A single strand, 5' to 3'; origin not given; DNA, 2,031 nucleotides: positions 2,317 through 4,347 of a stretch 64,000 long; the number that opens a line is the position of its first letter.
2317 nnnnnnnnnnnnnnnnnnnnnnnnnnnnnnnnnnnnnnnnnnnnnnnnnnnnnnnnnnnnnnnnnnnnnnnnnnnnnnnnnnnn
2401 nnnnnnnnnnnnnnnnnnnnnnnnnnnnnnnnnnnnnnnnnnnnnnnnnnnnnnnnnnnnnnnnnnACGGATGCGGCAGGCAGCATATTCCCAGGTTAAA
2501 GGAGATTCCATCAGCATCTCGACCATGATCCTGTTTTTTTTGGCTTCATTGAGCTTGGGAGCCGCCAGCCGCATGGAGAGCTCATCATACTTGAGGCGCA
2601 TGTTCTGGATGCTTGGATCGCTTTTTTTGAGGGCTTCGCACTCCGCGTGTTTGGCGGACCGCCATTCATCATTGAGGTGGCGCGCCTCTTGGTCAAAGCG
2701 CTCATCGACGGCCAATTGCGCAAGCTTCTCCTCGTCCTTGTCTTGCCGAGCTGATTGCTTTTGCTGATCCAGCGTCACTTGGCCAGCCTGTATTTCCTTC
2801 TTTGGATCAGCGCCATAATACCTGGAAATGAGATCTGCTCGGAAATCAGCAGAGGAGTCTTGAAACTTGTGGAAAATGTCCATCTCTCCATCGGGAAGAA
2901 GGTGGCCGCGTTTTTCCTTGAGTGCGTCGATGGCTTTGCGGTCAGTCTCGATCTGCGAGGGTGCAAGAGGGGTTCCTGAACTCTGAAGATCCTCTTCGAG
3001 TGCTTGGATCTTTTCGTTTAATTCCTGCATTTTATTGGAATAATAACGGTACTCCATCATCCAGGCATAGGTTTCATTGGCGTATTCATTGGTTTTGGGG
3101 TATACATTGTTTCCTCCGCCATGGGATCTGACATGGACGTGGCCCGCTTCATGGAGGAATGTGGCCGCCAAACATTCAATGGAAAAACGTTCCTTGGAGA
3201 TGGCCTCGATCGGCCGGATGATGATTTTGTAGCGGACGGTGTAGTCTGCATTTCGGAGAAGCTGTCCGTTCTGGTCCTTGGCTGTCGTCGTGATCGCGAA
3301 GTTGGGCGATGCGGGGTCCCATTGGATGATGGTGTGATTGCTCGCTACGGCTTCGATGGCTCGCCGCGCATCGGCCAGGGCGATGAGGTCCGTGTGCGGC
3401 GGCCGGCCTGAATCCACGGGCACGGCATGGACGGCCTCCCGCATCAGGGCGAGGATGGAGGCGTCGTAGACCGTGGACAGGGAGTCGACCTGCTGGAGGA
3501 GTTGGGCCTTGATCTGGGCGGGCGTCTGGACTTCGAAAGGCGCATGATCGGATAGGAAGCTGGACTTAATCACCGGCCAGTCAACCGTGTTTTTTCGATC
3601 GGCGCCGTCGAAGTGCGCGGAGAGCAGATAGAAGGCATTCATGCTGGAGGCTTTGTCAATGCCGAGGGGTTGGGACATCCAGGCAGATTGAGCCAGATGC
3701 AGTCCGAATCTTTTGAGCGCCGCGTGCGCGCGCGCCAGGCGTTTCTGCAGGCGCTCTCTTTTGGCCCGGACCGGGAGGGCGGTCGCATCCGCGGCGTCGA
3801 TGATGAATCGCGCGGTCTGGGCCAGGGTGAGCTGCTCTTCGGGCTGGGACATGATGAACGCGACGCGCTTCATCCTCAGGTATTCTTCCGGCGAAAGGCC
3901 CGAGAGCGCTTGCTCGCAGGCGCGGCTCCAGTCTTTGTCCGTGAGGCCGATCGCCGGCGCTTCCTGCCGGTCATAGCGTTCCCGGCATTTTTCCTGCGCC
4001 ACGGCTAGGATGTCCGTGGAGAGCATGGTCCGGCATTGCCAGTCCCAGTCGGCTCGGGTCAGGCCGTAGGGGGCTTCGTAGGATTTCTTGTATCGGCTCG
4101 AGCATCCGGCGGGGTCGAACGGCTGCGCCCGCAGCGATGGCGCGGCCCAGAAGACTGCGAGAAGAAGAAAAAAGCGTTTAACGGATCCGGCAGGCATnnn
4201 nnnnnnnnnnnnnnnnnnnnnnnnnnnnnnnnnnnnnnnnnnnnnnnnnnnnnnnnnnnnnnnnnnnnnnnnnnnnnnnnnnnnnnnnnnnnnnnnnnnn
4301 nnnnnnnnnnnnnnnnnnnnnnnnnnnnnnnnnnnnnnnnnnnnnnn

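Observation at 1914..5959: Tandem paralogous secreted proteins sharing an HExxH motif, an N-terminal Cys-repeat module and an ACRIR C-terminal tail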

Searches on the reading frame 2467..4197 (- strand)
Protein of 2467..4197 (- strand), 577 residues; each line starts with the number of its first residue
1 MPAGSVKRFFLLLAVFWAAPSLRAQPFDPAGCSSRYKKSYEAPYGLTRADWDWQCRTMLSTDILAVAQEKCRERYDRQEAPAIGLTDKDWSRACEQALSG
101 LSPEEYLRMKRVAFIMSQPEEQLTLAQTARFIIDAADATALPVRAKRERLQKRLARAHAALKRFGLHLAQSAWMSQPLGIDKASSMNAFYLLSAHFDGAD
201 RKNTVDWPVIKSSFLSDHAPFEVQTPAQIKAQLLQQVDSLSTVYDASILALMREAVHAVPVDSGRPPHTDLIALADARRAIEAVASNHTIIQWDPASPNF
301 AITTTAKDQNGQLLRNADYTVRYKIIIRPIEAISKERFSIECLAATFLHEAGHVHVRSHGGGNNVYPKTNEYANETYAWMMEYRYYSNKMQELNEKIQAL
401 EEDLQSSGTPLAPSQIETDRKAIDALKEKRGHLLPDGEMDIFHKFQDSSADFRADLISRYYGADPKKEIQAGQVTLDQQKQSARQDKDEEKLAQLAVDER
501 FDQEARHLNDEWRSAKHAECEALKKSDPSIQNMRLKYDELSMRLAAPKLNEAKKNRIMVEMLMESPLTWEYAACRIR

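Call 4: search_protein_families(library=pfam, proteins=[window:2467-4197:-], max_evalue=0.1)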
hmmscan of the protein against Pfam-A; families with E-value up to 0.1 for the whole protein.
window:2467-4197:- (577 aa): 0 families

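Call 5: find_homologous_proteins(query=window:2467-4197:-)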
Query window:2467-4197:- (577 aa): 1 proteins with E <= 0.001 among 8000 candidates.
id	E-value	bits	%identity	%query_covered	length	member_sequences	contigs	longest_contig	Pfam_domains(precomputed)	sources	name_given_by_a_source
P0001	0.0e+0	1302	100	100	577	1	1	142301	-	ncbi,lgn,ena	-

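Call 6: search_protein_families(library=ncbifam, proteins=[window:2467-4197:-], max_evalue=1)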
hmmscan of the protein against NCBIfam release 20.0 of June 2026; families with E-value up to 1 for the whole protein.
window:2467-4197:- (577 aa): 0 families

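Call 12: find_encoding_contigs(protein=P0001, flank=10000, max_places=4)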
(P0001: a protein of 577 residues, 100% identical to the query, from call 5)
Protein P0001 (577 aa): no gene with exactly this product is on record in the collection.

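Call 14: find_related_loci(query=A1, collection=genome_contigs, flank=10000)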
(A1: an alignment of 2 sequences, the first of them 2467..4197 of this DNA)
Query A1 (577 aa) in genome_contigs; peptide patterns used: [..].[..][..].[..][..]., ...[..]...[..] (x = any residue, [..] = any of these).
85 stretches matched a pattern, but none encodes a relative of the query by tblastn (E <= 1e-3).

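Call 24: predict_structure(alignment_id=A1)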
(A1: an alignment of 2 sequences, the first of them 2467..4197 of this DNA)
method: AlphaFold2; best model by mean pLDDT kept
length: 577 residues; sequences in the alignment: 2
mean_pLDDT: 48.4   pTM: 0.28
mean pLDDT of the five models: 48.4, 47.6, 42.2, 41.4, 39.4
residues with pLDDT >= 90: 0; 70-90: 52; 50-70: 218; < 50: 307
segments of 3 or more residues with pLDDT < 50: 1-5, 11-27, 42-44, 59-64, 75-77, 81-83, 157-224, 242-248, 263-273, 282-309, 311-384, 432-476, 562-577
pLDDT, mean of each block of 10 residues (from residue 1): 45 35 41 62 57 59 51 51 52 52 63 72 60 67 73 54 31 27 27 26 23 22 50 63 48 53 45 49 41 30 39 38 36 38 42 34 27 38 51 68 67 75 67 44 35 35 30 44 68 62 52 55 62 65 66 54 45 37
secondary structure, 60 per line:
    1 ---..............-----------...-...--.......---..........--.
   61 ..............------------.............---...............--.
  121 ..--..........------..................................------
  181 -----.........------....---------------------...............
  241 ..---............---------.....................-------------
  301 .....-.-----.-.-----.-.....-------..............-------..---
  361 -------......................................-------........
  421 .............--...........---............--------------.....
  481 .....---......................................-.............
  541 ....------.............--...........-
elements in order: H4-17 H38-44 H48-57 H60-74 H87-99 H103-117 H125-134 H141-174 H186-194 H201-204 H226-242 H246-257 H267-287 E301-305 E323-327 H335-348 H368-405 H413-433 H436-446 H450-461 H476-485 H489-526 H528-544 H551-563 H566-576

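Call 25: search_solved_structures(query=A1, max_evalue=10)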
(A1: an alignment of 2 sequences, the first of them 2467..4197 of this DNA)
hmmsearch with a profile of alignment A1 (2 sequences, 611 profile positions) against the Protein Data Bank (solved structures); distinct sequences matched with E-value up to 10: 1.
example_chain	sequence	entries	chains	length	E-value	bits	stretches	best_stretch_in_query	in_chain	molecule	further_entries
3gve_A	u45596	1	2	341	0.75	11.2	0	424-470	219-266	YfkN protein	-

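Call 27: find_encoding_contigs(protein=P0002, flank=10000, max_places=6)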
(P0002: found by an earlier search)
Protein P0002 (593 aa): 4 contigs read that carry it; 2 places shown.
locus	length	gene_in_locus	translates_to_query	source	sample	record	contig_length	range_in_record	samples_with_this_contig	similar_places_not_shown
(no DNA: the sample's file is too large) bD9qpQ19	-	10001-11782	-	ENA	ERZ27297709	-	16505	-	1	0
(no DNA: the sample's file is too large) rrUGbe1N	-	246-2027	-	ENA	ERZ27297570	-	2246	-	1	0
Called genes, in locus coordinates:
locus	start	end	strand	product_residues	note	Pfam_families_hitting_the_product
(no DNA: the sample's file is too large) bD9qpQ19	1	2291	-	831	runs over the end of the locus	PF02739:5_3_exonuc_N, PF01367:5_3_exonuc, PF22619:DNA_polI_exo1 (weak), PF00476:DNA_pol_A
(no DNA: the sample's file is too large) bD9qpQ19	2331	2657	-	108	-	PF00085:Thioredoxin, PF13098:Thioredoxin_2, PF13905:Thioredoxin_8 (faint)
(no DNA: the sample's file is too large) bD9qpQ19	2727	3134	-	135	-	PF23198:PDE8A_N (weak), PF00072:Response_reg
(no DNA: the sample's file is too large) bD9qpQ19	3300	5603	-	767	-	PF01435:Peptidase_M48 (weak)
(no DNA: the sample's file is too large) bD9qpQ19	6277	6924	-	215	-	-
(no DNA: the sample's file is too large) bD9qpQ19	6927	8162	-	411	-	PF04389:Peptidase_M28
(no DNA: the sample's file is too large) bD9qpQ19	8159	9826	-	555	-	-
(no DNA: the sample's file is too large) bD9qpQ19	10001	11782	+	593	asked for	-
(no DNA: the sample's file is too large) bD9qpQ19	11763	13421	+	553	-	?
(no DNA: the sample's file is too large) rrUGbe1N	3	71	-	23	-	?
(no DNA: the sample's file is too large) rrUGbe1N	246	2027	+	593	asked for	-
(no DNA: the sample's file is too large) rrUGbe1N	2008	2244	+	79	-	?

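Call 28: search_protein_representatives(alignment_id=A1)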
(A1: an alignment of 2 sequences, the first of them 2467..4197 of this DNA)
Query: 2 sequences, 611 profile positions. Proteins with E-value up to 0.001 (for the whole library): 16; up to 1e-10: 10; up to 1e-30: 9. The best 16 are listed.
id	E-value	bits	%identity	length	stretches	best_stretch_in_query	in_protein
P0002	0.0e+00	1201.0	-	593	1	1-611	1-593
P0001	0.0e+00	1131.0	-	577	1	1-611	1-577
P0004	6.5e-94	331.8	-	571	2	16-416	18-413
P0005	6.8e-84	298.8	-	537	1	48-610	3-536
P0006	5.6e-79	282.5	-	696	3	29-517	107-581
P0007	2.3e-54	201.2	-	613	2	9-511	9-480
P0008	8.1e-42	159.8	-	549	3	28-315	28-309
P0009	8.5e-39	149.8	-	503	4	26-111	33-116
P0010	5.2e-36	140.6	-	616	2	13-523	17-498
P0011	1.1e-24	103.2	-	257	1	10-183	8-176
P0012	6.0e-07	44.6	-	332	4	364-417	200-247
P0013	1.6e-06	43.2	-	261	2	357-416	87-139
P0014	9.7e-06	40.6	-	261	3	359-417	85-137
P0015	7.1e-05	37.8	-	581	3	360-416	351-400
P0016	1.7e-04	36.5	-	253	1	8-78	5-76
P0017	4.0e-04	35.3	-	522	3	360-421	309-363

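Call 32: find_homologous_proteins(query=A2, max_evalue=0.001)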
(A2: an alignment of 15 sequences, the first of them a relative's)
Query A2 (15 sequences) (577 aa, profile of the alignment): 1 proteins with E <= 0.001 among 8000 candidates.
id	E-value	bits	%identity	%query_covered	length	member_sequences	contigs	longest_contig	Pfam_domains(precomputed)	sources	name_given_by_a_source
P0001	5.2e-176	605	100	100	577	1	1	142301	-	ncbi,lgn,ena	-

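Call 34: search_protein_families(library=pfam, alignment_id=A2, max_evalue=1)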
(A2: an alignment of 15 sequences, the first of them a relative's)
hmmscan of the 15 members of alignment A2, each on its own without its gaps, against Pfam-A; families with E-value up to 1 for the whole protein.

A. member 1, P0001 (577 aa): 0 families

B. families by the number of members that match (of 15 scanned): 8 families
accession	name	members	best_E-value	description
PF10263.15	SprT-like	2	0.0026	SprT-like family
PF04450.18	BSP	1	0.011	Peptidase of plants and bacteria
PF05821.16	NDUF_B8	1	0.022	NADH-ubiquinone oxidoreductase ASHI subunit (CI-ASHI or NDUFB8)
PF22170.1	AnkX_ins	1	0.2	Phosphocholine transferase AnkX insertion domain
PF00428.24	Ribosomal_60s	1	0.2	60s Acidic ribosomal protein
PF04632.18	FUSC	1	0.21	Fusaric acid resistance protein family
PF10046.14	BLOC1_2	1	0.48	Biogenesis of lysosome-related organelles complex-1 subunit 2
PF24423.1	OVT1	1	0.52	Major antigen, helical domain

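Call 35: find_encoding_contigs(protein=P0004, flank=8000, max_places=3)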
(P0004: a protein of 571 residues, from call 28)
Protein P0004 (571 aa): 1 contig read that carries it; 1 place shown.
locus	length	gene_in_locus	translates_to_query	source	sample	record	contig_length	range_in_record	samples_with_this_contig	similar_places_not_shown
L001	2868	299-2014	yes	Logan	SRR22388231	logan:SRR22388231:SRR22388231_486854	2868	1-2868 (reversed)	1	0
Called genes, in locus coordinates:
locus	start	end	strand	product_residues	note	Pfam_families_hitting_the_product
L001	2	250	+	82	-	?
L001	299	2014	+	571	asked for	-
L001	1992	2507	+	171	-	-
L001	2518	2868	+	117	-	?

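Call 36: find_encoding_contigs(protein=P0006, flank=8000, max_places=3)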
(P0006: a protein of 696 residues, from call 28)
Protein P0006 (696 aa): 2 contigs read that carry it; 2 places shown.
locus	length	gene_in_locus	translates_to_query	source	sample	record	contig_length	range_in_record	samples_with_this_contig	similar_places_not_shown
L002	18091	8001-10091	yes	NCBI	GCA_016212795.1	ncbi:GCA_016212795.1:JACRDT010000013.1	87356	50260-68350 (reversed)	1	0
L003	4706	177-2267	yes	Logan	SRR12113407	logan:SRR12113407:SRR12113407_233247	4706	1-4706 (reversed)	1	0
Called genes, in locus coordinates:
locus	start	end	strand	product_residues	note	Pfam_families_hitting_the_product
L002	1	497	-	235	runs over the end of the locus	-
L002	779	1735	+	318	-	-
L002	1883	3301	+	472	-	PF00144:Beta-lactamase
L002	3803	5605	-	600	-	PF02554:CstA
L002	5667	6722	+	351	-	PF00072:Response_reg, PF00990:GGDEF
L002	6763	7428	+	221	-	PF20582:UPF0758_N, PF04002:RadC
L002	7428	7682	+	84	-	PF10543:ORF6N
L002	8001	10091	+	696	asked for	-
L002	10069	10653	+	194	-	-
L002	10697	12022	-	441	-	-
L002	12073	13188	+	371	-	PF04443:LuxE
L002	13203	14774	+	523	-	-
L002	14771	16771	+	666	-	PF01432:Peptidase_M3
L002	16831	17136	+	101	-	-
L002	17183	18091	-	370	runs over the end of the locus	-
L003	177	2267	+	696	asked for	-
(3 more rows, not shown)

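Call 45: predict_structure(alignment_id=A2)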
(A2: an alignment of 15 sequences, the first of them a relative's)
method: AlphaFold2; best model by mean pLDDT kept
length: 577 residues; sequences in the alignment: 15
mean_pLDDT: 85.2   pTM: 0.81
mean pLDDT of the five models: 85.2, 84.0, 82.1, 81.7, 81.3
residues with pLDDT >= 90: 328; 70-90: 168; 50-70: 44; < 50: 37
segments of 3 or more residues with pLDDT < 50: 16-23, 198-220, 361-363
pLDDT, mean of each block of 10 residues (from residue 1): 54 50 67 96 96 93 94 86 91 95 93 95 91 93 97 92 75 83 86 61 31 36 85 98 97 97 75 97 95 93 94 90 95 90 97 91 57 93 95 91 84 94 95 86 92 89 77 90 92 91 92 88 81 84 89 89 65 80
secondary structure, 60 per line:
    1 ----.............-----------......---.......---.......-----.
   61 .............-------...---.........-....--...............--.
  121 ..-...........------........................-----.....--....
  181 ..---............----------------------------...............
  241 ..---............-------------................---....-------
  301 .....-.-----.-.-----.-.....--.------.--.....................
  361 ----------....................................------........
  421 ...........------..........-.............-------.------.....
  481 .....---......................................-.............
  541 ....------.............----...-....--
elements in order: H5-17 H29-34 H38-44 H48-54 H60-73 H87-95 H97-100 H103-117 H125-134 H141-164 H170-174 H178-182 H186-197 H226-242 H246-257 H271-286 E290-293 E301-305 E323-327 H340-360 H371-406 H413-431 H438-447 H449-460 H476-485 H489-526 H528-544 H551-563 H572-575

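Call 49: find_encoding_contigs(protein=P0008, flank=6000, max_places=2)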
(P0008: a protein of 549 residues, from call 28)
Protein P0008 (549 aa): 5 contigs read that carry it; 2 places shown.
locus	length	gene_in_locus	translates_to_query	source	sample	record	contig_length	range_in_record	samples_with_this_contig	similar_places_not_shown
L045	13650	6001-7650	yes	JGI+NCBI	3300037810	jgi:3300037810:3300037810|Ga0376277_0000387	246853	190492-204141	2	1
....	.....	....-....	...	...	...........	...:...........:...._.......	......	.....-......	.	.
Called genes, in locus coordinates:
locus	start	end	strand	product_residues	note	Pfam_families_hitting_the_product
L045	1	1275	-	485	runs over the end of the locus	PF00749:tRNA-synt_1c, PF19269:Anticodon_2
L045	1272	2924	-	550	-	PF02463:SMC_N, PF13476:AAA_23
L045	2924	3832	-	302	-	PF01513:NAD_kinase, PF20143:NAD_kinase_C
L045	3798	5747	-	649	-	PF13567:DUF4131 (weak), PF03772:Competence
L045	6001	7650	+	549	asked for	-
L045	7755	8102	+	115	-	PF13146:TRL (weak)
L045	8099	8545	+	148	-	-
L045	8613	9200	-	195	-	PF21176:RecR_HhH, PF01751:Toprim, PF13662:Toprim_4, PF21175:RecR_C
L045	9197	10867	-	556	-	PF05496:RuvB_N (weak), PF13177:DNA_pol3_delta2, PF13604:AAA_30, PF00004:AAA, PF13401:AAA_22 (weak), PF22608:DNAX_ATPase_lid, PF12169:DNA_pol3_gamma3 (weak)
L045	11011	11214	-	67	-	PF00313:CSD, PF08206:OB_RNB (faint)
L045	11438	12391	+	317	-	PF00849:PseudoU_synth_2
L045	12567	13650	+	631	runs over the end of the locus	PF07690:MFS_1 (weak)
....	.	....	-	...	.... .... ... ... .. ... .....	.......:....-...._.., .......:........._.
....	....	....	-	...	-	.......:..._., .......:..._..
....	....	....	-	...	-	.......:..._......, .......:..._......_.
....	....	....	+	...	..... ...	-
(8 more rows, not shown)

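Call 50: find_encoding_contigs(protein=P0007, flank=6000, max_places=2)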
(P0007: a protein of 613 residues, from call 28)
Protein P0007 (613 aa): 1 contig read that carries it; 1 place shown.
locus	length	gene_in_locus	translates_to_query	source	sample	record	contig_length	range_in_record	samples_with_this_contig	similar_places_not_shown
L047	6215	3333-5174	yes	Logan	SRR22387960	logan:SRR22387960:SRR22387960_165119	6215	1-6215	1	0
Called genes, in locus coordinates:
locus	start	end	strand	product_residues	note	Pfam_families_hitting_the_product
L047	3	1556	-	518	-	?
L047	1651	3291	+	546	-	PF13431:TPR_17 (faint), PF13424:TPR_12 (faint), PF13414:TPR_11 (faint), PF13181:TPR_8 (faint), PF13428:TPR_14 (faint), PF13432:TPR_16 (weak), PF00515:TPR_1 (weak), PF07719:TPR_2 (weak), +1 more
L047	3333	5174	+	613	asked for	-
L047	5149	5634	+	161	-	-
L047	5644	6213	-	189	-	?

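Call 57: find_encoding_contigs(protein=P0010, flank=6000, max_places=2)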
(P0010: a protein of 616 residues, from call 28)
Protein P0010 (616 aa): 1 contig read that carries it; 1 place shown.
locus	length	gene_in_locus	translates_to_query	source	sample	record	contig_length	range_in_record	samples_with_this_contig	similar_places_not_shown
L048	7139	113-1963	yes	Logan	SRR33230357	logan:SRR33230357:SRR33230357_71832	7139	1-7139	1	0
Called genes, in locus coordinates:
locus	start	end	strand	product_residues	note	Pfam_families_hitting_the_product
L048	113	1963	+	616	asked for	-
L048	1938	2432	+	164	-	-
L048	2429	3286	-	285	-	-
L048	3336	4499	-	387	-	-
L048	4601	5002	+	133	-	-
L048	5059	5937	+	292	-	PF00211:Guanylate_cyc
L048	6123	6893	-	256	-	-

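Call 58: find_encoding_contigs(protein=P0005, flank=6000, max_places=2)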
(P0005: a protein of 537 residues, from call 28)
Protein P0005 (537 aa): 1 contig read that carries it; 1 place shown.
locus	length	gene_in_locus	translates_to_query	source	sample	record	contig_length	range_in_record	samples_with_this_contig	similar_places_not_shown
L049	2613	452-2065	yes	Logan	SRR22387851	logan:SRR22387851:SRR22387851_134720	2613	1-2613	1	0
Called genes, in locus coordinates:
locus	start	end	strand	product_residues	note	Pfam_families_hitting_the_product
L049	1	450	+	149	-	?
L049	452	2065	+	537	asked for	-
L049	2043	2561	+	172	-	-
